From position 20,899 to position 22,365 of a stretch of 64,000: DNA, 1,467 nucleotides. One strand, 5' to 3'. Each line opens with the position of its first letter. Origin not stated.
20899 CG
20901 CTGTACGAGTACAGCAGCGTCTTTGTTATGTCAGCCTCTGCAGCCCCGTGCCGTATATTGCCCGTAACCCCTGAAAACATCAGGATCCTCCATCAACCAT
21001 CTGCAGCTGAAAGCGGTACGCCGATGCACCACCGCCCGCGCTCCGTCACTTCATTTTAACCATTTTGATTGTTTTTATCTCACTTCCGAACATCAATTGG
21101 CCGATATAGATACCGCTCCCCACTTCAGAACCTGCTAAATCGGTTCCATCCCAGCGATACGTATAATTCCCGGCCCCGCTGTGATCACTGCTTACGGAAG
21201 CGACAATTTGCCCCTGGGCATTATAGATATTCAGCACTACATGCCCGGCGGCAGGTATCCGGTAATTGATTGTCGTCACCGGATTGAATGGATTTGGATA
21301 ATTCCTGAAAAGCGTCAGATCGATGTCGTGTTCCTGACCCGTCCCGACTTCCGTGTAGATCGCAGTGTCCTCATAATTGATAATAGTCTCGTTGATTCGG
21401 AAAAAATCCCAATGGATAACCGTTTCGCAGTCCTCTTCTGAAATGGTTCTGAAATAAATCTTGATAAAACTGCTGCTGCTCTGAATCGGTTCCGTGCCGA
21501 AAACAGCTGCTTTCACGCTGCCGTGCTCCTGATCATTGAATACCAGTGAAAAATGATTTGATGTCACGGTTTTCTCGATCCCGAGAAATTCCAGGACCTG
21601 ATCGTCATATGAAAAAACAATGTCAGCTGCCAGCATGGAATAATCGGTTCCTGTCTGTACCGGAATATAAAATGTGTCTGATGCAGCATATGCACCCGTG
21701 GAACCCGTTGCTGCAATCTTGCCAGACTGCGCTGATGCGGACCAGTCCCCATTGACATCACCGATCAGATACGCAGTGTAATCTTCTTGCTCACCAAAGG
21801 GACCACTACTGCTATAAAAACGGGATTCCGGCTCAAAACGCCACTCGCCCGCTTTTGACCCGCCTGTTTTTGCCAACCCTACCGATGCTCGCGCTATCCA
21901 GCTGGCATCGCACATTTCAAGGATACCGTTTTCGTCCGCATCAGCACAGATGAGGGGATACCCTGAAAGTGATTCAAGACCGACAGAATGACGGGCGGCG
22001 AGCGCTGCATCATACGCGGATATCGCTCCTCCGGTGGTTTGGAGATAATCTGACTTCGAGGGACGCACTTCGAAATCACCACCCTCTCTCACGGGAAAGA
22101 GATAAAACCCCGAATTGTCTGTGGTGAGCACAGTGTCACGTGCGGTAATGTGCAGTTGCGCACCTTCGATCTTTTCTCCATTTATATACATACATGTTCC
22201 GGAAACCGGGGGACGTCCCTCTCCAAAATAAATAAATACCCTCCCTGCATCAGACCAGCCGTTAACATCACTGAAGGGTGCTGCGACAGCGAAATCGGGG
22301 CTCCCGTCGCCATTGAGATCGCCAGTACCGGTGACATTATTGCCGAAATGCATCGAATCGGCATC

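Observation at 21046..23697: A T9SS cargo protein (FG-GAP propeller + dockerin + cohesin-like + sorting domain) embedded in the glycan operon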

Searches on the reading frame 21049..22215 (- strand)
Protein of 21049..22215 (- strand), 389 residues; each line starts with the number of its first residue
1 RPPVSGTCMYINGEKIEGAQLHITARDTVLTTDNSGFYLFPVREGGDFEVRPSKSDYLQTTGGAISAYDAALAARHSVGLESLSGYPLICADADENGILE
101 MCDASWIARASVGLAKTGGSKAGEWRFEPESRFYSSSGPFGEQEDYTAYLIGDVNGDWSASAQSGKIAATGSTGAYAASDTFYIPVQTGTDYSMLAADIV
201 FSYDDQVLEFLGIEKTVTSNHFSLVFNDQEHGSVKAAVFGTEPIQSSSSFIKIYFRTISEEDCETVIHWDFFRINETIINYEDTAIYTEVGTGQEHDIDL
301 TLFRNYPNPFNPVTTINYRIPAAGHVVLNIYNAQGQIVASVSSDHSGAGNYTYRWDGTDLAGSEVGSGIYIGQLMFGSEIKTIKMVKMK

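Call 54: search_protein_families(library=pfam, alignment_id=A4, max_evalue=0.01)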
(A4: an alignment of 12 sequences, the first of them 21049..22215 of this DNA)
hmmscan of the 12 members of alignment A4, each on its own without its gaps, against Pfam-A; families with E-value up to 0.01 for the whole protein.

A. member 1, window:21049-22215:- (389 aa): 5 families
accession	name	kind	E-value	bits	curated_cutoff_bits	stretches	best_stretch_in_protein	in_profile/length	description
PF13860.13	FlgD_ig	-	9.2e-10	38.8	27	1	322-370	21-69/79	FlgD Ig-like domain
PF00963.24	Cohesin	-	0.00012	22.7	24.1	1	172-269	7-114/139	Cohesin domain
PF18962.6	Por_Secre_tail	-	0.00013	22.6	27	1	306-379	2-67/75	Secretion system C-terminal sorting domain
PF13620.12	CarboxypepD_reg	-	0.00057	20.6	32.3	1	4-63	2-65/82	Carboxypeptidase regulatory-like domain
PF17210.9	SdrD_B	-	0.005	17.4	29.7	0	18-61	26-73/112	SdrD B-like domain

B. families by the number of members that match (of 12 scanned): 9 families
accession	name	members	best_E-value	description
PF13860.13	FlgD_ig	12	2.2e-11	FlgD Ig-like domain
PF18962.6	Por_Secre_tail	12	3.5e-07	Secretion system C-terminal sorting domain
PF00404.24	Dockerin_1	10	1.2e-07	Dockerin type I domain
PF13585.12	CHU_C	5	0.00022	CHU_C Type IX secretion signal domain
PF00963.24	Cohesin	3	3.7e-09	Cohesin domain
PF13620.12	CarboxypepD_reg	3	2.1e-05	Carboxypeptidase regulatory-like domain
PF17210.9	SdrD_B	2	0.00066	SdrD B-like domain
PF08894.16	DUF1838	1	0.0023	Protein of unknown function (DUF1838)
PF13202.12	EF-hand_5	1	0.0099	EF hand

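Call 55: search_solved_structures(query=A4, max_evalue=1, show_alignments=2)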
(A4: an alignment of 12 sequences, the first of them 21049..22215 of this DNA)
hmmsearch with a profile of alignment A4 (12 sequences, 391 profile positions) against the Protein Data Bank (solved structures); distinct sequences matched with E-value up to 1: 31.
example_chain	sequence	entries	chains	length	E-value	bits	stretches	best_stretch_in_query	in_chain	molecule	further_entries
7eh9_A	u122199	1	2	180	1.1e-07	34.3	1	315-380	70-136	Basal-body rod modification protein FlgD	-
7bhq_A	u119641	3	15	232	1.8e-07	33.6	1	315-380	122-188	Basal-body rod modification protein FlgD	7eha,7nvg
3osv_A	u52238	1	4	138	2.9e-06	29.6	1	324-378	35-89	Flagellar basal-body rod modification protein FlgD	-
4zzk_A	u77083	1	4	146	3.6e-06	29.3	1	329-383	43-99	Basal-body rod modification protein FlgD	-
4zzf_A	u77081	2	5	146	3.6e-06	29.3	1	329-383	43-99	Flagellar basal body rod modification protein | Basal-body rod modification protein FlgD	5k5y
3c12_A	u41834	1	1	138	1.2e-05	27.6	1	324-387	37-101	Flagellar protein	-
8x39_A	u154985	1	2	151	7.6e-05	25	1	63-115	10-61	Serine protease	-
8x3a_A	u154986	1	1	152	7.8e-05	24.9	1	63-115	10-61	Serine protease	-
2ccl_B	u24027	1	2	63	0.00016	23.9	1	63-114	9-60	ENDO-1,4-BETA-XYLANASE Y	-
1ohz_B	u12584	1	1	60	0.0002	23.6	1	63-114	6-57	ENDO-1,4-BETA-XYLANASE Y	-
4fl4_A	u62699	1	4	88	0.00028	23.1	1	87-115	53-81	Glycoside hydrolase family 9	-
4uyp_B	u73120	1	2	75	0.00046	22.4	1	90-115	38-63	Cellulosomal scaffoldin adaptor protein B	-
4uyq_B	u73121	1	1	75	0.00058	22.1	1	90-115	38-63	Cellulosomal scaffoldin adaptor protein B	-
1daq_A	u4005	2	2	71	0.00064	21.9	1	93-114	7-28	ENDOGLUCANASE SS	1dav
2mte_A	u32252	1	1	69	0.00066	21.9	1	93-114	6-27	Cellulose 1,4-beta-cellobiosidase (reducing end) CelS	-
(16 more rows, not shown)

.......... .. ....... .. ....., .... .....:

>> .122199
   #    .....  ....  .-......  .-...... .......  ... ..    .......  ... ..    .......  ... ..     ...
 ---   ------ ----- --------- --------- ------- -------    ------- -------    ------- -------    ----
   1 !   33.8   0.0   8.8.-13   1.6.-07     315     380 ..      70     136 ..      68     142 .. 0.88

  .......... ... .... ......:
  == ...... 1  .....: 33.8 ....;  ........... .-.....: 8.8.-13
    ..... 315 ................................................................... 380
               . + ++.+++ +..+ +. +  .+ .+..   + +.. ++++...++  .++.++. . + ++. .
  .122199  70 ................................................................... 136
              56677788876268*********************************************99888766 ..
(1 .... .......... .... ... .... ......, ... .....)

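Call 68: predict_structure(alignment_id=A3)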
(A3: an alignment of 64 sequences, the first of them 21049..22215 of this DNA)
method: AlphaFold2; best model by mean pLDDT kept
length: 389 residues; sequences in the alignment: 64
mean_pLDDT: 88.5   pTM: 0.77
mean pLDDT of the five models: 88.5, 88.4, 88.0, 87.6, 87.3
residues with pLDDT >= 90: 254; 70-90: 97; 50-70: 27; < 50: 11
segments of 3 or more residues with pLDDT < 50: 164-169, 292-296
pLDDT, mean of each block of 10 residues (from residue 1): 93 94 92 95 85 79 85 98 97 97 97 92 96 88 92 88 51 64 83 92 96 96 96 96 90 93 86 88 69 56 88 92 88 97 80 95 97 94 96
secondary structure, 60 per line:
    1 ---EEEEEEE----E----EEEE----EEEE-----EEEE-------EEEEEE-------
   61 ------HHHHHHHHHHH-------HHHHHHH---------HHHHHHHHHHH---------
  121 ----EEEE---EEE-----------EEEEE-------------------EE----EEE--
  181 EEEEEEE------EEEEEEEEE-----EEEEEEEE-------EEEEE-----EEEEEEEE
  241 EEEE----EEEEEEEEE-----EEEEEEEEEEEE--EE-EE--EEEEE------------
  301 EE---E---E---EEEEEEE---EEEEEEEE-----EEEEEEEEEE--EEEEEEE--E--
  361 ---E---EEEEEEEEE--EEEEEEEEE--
elements in order: E4-10 E20-23 E28-31 E37-40 E48-53 H67-77 H85-91 H101-111 E125-128 E132-134 E146-150 E176-178 E181-187 E194-202 E208-215 E223-227 E233-244 E249-257 E263-274 E284-288 E314-320 E324-331 E337-346 E349-355 E368-376 E379-387

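Call 70: fold_search(model_id=the predicted structure, library=pdb)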
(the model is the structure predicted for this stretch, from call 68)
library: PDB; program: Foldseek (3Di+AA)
matches with E <= 10: 1653; with E <= 0.001: 178
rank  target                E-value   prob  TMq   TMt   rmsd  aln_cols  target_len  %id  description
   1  2w1n                  1.4e-10  1.00  0.26  0.41  20.1       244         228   14  cohesin and fibronectin type-III double module construct from the Clostridium perfringens glycoside hydrolase GH84C (released 2009-02-03)
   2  8jmw_A                4.5e-08  1.00  0.18  0.14  16.2       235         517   12  Fibril form of serine peptidase Vpr (released 2023-12-06)
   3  6za2_B                4.1e-07  1.00  0.20  0.08  21.3       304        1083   13  Crystal structure of dimeric latent PorU from Porphyromonas gingivalis (released 2021-09-29)
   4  4fl4_I                5.1e-07  1.00  0.24  0.30  15.0       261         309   16  Scaffoldin conformation and dynamics revealed by a ternary complex from the Clostridium thermocellum cellulosome (released 2012-06-27)
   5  9i1y_A                5.1e-07  1.00  0.21  0.28  13.0       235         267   11  WxLIP from Enterococcus faecium (released 2026-01-28)
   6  4fl4_L                7.1e-07  1.00  0.23  0.29  16.2       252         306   13  Scaffoldin conformation and dynamics revealed by a ternary complex from the Clostridium thermocellum cellulosome (released 2012-06-27)
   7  6za2_A                7.9e-07  1.00  0.21  0.09  22.0       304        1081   14  Crystal structure of dimeric latent PorU from Porphyromonas gingivalis (released 2021-09-29)
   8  3kcp_A                9.9e-07  1.00  0.23  0.29  14.6       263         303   13  Crystal structure of interacting Clostridium thermocellum multimodular components (released 2010-02-09)
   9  9i25_C                1.2e-06  1.00  0.23  0.32  12.3       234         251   13  WxLIP from Enterococcus faecium locus A bound to long WxL (released 2026-01-28)
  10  2jh2_C                2.4e-06  1.00  0.25  0.64   4.0       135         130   12  X-ray crystal structure of a cohesin-like module from Clostridium perfringens (released 2007-11-06)
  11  9i1y_B                2.5e-06  1.00  0.20  0.27  13.2       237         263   13  WxLIP from Enterococcus faecium (released 2026-01-28)
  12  4o02_A                3.7e-06  1.00  0.22  0.11  21.3       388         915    7  AlphaVBeta3 integrin in complex with monoclonal antibody FAB fragment. (released 2014-04-02)
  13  3l8q_D                4.4e-06  1.00  0.24  0.28  13.7       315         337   11  Structure analysis of the type II cohesin dyad from the adaptor ScaA scaffoldin of Acetivibrio cellulolyticus (released 2010-05-05)
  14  9lr7_A                5.5e-06  1.00  0.21  0.21  18.2       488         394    7  Crystal Structure of the Basal pilin EbpB from Enterococcus faecalis. (released 2025-07-16)
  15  2vn6_A                6.1e-06  1.00  0.24  0.56   3.3       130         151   15  The Clostridium cellulolyticum dockerin displays a dual binding mode for its cohesin partner (released 2008-05-13)
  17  1g1k_A                7.2e-06  1.00  0.25  0.63   3.1       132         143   16  COHESIN MODULE FROM THE CELLULOSOME OF CLOSTRIDIUM CELLULOLYTICUM (released 2000-11-22)
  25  1anu                  1.3e-05  1.00  0.23  0.58   6.0       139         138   24  COHESIN-2 DOMAIN OF THE CELLULOSOME FROM CLOSTRIDIUM THERMOCELLUM (released 1997-07-23)
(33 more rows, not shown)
